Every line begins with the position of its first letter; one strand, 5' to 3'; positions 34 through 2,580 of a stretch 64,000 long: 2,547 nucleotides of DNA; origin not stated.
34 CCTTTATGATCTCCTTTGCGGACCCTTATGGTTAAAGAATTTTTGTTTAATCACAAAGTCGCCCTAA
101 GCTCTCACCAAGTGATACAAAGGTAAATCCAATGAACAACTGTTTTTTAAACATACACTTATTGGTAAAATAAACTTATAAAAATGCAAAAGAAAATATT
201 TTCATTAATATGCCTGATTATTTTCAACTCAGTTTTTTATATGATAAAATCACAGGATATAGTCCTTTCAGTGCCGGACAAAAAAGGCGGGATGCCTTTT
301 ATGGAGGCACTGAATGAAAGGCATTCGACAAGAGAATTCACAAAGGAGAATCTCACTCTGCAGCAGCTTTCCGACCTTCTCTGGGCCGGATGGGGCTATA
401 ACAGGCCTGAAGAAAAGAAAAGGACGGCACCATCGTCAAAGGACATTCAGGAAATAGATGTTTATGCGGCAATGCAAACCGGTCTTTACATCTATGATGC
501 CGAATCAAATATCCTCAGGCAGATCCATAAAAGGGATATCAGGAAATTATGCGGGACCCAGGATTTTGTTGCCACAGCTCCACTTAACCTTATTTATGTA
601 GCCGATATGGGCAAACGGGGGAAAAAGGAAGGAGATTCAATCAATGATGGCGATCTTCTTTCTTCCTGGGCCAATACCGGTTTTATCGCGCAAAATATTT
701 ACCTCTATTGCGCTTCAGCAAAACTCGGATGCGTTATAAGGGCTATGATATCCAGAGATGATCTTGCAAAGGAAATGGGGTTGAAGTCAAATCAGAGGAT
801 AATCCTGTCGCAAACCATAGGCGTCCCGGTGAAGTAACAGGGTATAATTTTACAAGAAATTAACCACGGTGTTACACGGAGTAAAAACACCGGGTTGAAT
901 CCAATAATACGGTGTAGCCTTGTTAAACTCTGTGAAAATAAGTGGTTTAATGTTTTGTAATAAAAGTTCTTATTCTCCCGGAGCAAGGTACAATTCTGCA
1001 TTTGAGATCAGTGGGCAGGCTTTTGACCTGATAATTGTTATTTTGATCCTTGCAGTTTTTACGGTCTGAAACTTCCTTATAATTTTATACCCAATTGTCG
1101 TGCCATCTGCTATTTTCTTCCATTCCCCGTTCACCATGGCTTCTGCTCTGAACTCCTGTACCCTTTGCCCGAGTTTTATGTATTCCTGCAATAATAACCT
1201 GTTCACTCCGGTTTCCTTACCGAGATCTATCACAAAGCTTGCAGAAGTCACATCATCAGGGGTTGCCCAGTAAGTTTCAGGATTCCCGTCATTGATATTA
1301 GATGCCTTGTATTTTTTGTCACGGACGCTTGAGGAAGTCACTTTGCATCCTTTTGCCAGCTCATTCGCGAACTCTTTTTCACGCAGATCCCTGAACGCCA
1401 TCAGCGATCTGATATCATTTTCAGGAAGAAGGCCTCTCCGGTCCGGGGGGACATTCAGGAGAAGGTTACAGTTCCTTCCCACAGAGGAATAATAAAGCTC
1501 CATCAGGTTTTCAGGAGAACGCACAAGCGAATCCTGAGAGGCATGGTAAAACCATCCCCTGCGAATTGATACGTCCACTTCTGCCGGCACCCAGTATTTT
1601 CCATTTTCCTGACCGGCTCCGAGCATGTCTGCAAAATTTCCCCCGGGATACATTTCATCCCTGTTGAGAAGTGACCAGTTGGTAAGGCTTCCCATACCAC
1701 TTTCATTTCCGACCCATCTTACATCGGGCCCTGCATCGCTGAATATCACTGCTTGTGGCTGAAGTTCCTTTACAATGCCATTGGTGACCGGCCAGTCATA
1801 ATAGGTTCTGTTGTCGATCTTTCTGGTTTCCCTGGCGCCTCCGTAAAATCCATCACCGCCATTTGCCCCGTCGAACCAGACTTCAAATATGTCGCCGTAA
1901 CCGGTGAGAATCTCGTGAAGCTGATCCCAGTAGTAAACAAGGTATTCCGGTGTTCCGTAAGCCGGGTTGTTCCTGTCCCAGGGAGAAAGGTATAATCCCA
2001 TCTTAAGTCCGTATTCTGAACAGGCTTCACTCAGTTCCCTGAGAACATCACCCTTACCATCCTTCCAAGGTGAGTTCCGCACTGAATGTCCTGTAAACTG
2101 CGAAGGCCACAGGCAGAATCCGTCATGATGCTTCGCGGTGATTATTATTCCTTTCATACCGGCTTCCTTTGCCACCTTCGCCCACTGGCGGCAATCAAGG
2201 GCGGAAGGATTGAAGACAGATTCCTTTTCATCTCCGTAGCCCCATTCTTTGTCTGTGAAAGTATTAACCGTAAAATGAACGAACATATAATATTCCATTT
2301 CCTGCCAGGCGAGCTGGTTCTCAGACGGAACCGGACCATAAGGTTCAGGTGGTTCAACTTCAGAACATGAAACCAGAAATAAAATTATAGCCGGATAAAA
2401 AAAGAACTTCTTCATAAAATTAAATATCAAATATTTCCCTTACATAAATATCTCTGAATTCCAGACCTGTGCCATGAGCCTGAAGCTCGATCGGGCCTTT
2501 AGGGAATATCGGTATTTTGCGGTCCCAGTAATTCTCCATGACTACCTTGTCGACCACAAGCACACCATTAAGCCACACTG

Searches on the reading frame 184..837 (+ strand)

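Call 63: search_protein_families(library=pfam, proteins=[window:184-837:+], max_evalue=0.00001)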
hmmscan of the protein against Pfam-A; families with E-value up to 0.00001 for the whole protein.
window:184-837:+ (217 aa): 1 family
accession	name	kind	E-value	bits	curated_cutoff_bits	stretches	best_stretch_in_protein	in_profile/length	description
PF00881.29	Nitroreductase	-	1.9e-21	77.4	23.5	1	45-213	3-166/167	Nitroreductase family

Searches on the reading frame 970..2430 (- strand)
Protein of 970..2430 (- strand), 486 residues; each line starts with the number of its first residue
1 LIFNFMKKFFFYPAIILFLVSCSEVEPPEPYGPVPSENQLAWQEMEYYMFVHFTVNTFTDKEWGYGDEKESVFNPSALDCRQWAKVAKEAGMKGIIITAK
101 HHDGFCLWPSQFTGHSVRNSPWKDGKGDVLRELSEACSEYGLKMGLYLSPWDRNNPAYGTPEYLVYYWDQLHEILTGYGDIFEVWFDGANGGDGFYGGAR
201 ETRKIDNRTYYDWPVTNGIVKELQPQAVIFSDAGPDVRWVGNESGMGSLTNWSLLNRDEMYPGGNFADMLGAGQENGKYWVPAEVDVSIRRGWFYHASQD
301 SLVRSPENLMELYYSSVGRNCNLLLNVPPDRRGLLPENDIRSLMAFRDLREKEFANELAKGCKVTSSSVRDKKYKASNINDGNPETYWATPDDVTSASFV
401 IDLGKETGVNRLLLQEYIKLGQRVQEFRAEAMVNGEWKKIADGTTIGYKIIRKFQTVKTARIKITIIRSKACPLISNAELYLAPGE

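Call 63: search_protein_families(library=pfam, proteins=[window:970-2430:-], max_evalue=0.00001)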
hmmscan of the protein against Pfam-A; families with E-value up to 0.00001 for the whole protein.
window:970-2430:- (486 aa): 3 families
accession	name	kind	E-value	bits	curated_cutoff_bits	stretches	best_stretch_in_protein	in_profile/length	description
PF01120.23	Alpha_L_fucos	-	1.1e-36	127.4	25.2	1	42-344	57-334/345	Alpha-L-fucosidase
PF00754.31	F5_F8_type_C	-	1.9e-13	51.1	28.2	1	364-468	2-114/127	F5/8 type C domain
PF22633.2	F5_F8_type_C_2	-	9.3e-09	36.2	27.8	1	378-463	1-90/91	NedA-like, galactose-binding domain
